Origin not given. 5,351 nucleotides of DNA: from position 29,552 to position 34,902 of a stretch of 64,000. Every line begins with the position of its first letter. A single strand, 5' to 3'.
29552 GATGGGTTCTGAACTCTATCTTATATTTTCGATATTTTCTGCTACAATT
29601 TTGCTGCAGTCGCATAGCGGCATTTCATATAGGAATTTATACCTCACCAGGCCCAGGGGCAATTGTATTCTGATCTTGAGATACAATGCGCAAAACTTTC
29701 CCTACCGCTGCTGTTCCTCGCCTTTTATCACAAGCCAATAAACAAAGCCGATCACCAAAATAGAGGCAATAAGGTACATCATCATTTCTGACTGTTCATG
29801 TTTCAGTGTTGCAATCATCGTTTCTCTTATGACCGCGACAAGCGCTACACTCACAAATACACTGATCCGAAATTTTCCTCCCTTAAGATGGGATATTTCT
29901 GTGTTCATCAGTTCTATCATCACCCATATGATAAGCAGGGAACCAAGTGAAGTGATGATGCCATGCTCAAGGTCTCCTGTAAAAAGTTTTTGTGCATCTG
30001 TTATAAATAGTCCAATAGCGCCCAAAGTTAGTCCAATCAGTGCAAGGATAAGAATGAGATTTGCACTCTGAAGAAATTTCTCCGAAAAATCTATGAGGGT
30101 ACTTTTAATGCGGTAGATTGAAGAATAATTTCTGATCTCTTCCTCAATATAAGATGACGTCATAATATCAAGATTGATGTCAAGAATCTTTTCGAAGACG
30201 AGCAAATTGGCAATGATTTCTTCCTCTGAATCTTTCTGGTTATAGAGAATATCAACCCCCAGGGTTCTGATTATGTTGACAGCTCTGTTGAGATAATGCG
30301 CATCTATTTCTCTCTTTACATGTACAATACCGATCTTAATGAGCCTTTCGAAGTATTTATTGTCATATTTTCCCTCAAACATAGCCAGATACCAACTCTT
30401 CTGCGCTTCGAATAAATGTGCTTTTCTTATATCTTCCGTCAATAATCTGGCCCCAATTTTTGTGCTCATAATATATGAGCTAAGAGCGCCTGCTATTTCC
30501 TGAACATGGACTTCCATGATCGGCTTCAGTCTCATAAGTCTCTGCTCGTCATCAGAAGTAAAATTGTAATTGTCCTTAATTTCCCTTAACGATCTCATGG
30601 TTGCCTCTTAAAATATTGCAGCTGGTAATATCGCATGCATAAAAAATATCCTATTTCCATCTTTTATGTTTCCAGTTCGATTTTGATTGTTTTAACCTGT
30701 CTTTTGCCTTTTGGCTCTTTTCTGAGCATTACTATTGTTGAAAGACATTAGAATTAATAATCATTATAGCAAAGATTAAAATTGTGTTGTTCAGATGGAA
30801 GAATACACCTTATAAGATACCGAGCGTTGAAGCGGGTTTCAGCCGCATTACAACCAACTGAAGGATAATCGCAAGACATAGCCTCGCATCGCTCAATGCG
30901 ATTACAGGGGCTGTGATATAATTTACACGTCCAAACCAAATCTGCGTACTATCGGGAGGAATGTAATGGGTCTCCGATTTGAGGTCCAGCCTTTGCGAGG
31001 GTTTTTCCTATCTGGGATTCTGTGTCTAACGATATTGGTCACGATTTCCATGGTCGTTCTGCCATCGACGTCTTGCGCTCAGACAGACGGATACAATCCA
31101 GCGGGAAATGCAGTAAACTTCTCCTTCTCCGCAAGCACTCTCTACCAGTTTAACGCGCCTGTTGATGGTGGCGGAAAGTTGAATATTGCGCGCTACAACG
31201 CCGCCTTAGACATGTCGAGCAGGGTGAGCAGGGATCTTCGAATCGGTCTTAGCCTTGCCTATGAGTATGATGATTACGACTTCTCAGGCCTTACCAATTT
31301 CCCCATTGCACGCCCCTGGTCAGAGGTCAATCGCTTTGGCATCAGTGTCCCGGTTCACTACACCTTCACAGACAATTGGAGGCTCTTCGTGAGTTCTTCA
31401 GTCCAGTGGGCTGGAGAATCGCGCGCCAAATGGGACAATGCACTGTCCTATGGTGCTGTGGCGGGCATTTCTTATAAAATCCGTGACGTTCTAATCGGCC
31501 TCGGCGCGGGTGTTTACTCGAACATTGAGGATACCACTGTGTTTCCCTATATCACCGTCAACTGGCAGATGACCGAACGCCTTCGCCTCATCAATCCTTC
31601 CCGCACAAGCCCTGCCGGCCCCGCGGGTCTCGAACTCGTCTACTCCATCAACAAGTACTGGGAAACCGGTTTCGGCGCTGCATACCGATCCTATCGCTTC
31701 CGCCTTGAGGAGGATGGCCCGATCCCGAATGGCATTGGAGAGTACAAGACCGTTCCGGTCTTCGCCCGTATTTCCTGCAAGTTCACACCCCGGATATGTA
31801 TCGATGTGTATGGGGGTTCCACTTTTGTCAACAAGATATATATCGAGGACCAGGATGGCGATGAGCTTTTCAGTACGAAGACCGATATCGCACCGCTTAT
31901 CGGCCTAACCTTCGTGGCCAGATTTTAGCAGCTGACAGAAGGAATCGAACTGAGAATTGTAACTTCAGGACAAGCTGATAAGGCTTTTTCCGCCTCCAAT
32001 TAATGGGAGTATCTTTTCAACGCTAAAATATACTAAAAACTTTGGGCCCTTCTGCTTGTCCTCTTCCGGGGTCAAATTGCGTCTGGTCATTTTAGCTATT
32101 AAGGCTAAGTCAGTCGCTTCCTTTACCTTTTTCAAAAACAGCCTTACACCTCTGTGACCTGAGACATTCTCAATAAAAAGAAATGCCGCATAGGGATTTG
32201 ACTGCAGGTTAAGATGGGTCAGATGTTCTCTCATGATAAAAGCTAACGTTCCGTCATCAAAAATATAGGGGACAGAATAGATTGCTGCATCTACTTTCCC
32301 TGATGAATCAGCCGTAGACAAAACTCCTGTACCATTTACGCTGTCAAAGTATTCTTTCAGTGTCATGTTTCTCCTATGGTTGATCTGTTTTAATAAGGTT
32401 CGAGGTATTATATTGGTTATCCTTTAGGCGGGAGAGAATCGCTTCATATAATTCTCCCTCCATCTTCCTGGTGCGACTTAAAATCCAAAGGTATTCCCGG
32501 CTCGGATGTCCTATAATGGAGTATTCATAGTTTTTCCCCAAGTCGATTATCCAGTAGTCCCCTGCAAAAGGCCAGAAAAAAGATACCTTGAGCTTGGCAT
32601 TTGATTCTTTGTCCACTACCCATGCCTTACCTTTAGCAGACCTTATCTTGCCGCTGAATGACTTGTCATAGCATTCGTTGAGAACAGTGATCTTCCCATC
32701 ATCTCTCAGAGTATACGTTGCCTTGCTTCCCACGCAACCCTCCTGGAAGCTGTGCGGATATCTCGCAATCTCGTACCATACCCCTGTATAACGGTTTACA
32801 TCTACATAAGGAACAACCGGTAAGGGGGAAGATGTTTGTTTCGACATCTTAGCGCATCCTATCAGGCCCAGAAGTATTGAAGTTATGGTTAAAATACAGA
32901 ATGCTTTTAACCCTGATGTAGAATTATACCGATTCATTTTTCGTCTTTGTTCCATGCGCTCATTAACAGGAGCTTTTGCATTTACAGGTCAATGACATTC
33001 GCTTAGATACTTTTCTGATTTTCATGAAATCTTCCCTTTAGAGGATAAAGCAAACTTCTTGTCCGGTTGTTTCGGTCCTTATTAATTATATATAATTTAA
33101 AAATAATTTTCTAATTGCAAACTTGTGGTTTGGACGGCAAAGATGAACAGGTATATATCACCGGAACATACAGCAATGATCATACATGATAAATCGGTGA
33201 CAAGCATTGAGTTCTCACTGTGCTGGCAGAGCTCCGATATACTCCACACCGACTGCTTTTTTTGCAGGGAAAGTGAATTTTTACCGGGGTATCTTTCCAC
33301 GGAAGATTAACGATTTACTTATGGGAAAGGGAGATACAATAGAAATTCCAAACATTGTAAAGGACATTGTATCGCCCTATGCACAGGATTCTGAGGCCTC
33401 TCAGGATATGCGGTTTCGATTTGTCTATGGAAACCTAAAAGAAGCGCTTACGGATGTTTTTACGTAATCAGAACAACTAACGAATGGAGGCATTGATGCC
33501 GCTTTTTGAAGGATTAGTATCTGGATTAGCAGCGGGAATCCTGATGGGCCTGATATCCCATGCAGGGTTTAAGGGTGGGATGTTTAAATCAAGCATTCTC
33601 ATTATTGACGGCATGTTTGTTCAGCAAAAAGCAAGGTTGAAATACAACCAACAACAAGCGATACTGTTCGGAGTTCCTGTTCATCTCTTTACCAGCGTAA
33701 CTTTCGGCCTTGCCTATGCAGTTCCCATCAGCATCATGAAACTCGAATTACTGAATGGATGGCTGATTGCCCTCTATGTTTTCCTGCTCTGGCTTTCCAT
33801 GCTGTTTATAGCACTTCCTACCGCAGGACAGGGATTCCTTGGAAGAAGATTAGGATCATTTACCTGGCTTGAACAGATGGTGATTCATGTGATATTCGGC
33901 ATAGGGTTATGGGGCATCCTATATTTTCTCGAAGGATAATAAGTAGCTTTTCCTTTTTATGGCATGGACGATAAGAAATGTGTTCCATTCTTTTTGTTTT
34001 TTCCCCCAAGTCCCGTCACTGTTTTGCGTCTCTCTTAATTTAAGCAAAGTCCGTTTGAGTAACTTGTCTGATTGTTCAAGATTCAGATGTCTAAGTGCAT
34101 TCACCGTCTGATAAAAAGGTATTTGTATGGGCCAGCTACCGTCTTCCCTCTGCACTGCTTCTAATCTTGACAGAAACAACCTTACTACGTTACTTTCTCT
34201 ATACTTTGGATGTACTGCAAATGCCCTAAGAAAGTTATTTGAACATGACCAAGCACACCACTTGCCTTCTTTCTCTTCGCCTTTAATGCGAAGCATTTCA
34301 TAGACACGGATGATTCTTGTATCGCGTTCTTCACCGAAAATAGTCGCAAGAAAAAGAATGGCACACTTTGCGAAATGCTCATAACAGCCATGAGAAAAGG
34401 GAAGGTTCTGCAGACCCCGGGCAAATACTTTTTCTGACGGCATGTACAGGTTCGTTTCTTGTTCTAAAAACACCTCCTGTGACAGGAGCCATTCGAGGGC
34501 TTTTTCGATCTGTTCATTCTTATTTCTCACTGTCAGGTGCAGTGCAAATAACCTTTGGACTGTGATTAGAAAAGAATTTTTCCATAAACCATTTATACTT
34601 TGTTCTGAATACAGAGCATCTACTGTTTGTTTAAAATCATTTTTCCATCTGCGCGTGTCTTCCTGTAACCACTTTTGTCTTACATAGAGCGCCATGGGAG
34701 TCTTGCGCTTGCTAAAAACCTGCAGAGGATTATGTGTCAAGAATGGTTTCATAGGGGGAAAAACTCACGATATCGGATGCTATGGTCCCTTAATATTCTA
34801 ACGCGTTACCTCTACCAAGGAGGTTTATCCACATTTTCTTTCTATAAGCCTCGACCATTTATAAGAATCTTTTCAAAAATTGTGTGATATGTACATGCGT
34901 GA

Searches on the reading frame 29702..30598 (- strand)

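Call 72: search_protein_families(library=pfam, proteins=[window:29702-30598:-], max_evalue=0.001)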
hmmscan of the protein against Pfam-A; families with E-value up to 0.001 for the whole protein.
window:29702-30598:- (298 aa): 2 families
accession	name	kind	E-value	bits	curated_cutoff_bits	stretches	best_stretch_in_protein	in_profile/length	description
PF06146.17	PsiE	-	2.1e-22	80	23.9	1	180-293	4-120/122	Phosphate-starvation-inducible E family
PF11563.14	Protoglobin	-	2.2e-22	80.2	25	1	3-154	4-156/158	Protoglobin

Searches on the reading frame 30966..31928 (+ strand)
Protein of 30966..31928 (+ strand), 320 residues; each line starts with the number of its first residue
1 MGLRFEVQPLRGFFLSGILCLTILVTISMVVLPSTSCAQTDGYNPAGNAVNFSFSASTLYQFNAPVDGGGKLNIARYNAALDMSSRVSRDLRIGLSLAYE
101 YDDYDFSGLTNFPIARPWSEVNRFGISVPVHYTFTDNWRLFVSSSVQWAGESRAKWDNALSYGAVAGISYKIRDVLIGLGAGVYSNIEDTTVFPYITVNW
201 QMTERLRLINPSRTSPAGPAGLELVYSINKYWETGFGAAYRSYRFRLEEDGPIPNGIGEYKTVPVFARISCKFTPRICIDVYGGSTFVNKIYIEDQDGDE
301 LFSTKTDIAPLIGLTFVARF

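Call 72: search_protein_families(library=pfam, proteins=[window:30966-31928:+], max_evalue=0.001)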
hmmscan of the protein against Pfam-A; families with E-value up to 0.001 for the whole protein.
window:30966-31928:+ (320 aa): 2 families
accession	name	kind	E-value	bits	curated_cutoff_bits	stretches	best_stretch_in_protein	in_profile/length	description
PF19783.5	DUF6268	-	1.1e-09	38.2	22.8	1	119-307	80-263/279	Domain of unknown function (DUF6268)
PF06629.18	MipA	-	0.00029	21.5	24.2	0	117-151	163-197/221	MltA-interacting protein MipA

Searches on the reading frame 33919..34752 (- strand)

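Call 72: search_protein_families(library=pfam, proteins=[window:33919-34752:-], max_evalue=0.001)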
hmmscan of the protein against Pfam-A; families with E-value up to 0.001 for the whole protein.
window:33919-34752:- (277 aa): 1 family
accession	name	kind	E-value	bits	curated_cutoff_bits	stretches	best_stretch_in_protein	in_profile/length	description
PF13243.12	SQHop_cyclase_C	-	5.6e-06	26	26.1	0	173-256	144-233/319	Squalene-hopene cyclase C-terminal domain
